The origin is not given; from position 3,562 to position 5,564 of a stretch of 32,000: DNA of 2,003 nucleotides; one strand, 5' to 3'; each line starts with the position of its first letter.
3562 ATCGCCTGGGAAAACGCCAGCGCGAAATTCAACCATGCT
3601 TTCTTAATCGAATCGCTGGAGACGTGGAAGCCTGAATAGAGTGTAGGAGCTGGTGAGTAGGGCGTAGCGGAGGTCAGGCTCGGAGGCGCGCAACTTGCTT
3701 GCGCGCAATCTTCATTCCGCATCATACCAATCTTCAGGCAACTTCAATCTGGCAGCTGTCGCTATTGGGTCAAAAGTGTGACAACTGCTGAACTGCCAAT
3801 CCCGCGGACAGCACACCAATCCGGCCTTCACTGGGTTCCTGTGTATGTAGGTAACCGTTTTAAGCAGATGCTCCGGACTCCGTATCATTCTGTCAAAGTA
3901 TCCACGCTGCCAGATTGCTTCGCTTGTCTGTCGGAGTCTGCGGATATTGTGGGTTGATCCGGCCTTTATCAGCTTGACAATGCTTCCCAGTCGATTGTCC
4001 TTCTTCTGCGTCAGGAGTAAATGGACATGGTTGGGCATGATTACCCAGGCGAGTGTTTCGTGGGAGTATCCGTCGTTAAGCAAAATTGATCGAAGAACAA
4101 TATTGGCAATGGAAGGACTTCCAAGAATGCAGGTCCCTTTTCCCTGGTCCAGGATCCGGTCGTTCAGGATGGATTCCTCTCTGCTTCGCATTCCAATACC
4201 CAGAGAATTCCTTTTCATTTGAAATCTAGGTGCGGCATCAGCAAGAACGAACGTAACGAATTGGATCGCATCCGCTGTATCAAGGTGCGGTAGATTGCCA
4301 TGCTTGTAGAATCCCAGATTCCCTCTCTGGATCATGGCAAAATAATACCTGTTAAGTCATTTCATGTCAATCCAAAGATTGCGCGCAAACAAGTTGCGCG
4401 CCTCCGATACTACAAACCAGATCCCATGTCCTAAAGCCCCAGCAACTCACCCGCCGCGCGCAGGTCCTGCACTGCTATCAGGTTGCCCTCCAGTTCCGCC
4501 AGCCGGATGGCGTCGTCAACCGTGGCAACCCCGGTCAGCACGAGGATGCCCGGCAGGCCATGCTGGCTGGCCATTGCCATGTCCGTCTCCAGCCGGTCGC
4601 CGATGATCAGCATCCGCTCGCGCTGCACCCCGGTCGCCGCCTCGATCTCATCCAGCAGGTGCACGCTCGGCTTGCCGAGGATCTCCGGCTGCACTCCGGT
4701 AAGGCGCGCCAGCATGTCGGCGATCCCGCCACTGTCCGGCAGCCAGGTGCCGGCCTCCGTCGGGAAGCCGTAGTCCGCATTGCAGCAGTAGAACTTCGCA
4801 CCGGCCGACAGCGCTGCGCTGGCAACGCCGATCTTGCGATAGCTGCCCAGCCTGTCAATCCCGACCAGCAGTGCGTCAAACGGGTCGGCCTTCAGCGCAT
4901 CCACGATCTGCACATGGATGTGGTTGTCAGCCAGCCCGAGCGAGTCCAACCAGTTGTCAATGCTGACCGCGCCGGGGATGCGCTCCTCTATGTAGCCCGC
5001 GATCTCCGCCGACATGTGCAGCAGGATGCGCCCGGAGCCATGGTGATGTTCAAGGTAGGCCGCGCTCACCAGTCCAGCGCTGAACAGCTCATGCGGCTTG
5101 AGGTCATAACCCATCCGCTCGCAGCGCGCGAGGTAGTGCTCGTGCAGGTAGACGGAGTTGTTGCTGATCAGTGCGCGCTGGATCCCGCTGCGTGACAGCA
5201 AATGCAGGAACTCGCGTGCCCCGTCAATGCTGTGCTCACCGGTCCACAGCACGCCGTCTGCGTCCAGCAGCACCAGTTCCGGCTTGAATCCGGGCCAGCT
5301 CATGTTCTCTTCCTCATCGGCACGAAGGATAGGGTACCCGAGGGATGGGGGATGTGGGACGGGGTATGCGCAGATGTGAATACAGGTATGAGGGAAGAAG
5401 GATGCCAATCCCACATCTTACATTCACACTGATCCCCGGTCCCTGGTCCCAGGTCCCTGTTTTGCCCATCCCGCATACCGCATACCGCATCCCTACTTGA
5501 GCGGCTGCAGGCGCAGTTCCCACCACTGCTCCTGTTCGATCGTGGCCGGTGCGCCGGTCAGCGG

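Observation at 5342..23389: Pervasive tandem arrays with strict 7-nt periodicity fill the intergenic spacers (at least 10 loci)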

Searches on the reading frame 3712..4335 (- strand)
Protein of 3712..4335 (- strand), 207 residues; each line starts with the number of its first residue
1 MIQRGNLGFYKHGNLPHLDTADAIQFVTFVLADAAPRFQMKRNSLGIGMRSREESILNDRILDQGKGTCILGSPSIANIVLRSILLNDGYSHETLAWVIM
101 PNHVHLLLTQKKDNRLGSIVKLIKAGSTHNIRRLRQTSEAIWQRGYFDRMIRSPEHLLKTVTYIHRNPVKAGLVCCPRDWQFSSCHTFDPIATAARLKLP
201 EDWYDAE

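Call 10: search_protein_families(library=pfam, proteins=[window:3712-4335:-])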
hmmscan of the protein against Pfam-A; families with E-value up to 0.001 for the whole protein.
window:3712-4335:- (207 aa): 1 family
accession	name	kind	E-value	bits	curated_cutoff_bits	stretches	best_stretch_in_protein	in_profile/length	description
PF01797.21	Y1_Tnp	-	3.8e-09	37.1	23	1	89-166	38-120/121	Transposase IS200 like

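Call 58: search_protein_families(library=ncbifam, proteins=[window:3712-4335:-])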
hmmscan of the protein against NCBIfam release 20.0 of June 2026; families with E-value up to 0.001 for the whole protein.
window:3712-4335:- (207 aa): 2 families
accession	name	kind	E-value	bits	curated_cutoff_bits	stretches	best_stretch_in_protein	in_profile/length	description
NF047646.1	REP_Tyr_transpos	equivalog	3.3e-30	104.9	80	1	88-183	43-146/146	REP-associated tyrosine transposase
NF033573.1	transpos_IS200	equivalog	4.7e-06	26.8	55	1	89-147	44-108/126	IS200/IS605 family transposase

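Call 61: find_related_loci(query=window:3712-4335:-, collection=metagenome_contigs, flank=10000)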
Query window:3712-4335:- (207 aa) in metagenome_contigs; peptide patterns used: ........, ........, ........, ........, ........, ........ (x = any residue, [..] = any of these).
104 stretches matched a pattern; 14 encode a relative of the query (tblastn E <= 1e-3); 14 distinct loci.
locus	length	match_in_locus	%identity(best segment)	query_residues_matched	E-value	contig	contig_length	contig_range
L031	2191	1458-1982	41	15-189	2e-38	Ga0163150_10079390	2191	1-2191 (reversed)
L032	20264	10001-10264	44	87-174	1e-19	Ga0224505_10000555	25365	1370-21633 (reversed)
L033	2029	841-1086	46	93-174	2e-18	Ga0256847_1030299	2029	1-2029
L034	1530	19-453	32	17-175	5e-18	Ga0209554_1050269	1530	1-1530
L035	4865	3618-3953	37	68-174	3e-16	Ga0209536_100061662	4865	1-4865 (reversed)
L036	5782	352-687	37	68-174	3e-16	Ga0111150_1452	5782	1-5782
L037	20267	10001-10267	36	93-180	4e-14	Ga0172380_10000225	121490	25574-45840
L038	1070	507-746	40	93-173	4e-14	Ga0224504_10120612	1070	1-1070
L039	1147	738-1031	31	96-170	2e-10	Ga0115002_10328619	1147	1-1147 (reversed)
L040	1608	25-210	37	111-172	4e-9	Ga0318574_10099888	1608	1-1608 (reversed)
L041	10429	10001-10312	25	14-151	3e-8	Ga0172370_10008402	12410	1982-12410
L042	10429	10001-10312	25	14-151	3e-8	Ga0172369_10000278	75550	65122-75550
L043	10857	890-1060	38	97-153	4e-7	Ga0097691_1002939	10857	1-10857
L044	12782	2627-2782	39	116-172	9e-5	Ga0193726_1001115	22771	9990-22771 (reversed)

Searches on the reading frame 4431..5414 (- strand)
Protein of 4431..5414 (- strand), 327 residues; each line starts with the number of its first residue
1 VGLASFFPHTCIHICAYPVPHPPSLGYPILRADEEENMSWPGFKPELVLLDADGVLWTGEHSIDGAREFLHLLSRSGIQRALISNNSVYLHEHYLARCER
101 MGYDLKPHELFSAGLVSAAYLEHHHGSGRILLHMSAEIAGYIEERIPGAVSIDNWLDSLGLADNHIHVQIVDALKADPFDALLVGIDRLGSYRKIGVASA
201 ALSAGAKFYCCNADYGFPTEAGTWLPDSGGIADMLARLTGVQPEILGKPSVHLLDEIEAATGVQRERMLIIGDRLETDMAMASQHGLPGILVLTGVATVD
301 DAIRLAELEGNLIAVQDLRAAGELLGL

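Call 10: search_protein_families(library=pfam, proteins=[window:4431-5414:-])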
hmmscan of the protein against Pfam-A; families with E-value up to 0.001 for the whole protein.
window:4431-5414:- (327 aa): 5 families
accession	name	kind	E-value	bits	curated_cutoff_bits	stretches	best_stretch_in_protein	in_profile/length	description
PF13344.12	Hydrolase_6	-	1.7e-19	70.2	27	1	48-144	1-97/101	Haloacid dehalogenase-like hydrolase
PF13242.12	Hydrolase_like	-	3.7e-16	59.2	22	1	246-318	2-72/75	HAD-hyrolase-like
PF00702.32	Hydrolase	-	5.1e-08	34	26.4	0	231-286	137-191/191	haloacid dehalogenase-like hydrolase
PF09419.16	PGP_phosphatase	-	0.00094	19.2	20.4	0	266-296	137-167/168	Mitochondrial PGP phosphatase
PF13419.12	HAD_2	-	0.00096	19.7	23.8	0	242-290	129-176/178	Haloacid dehalogenase-like hydrolase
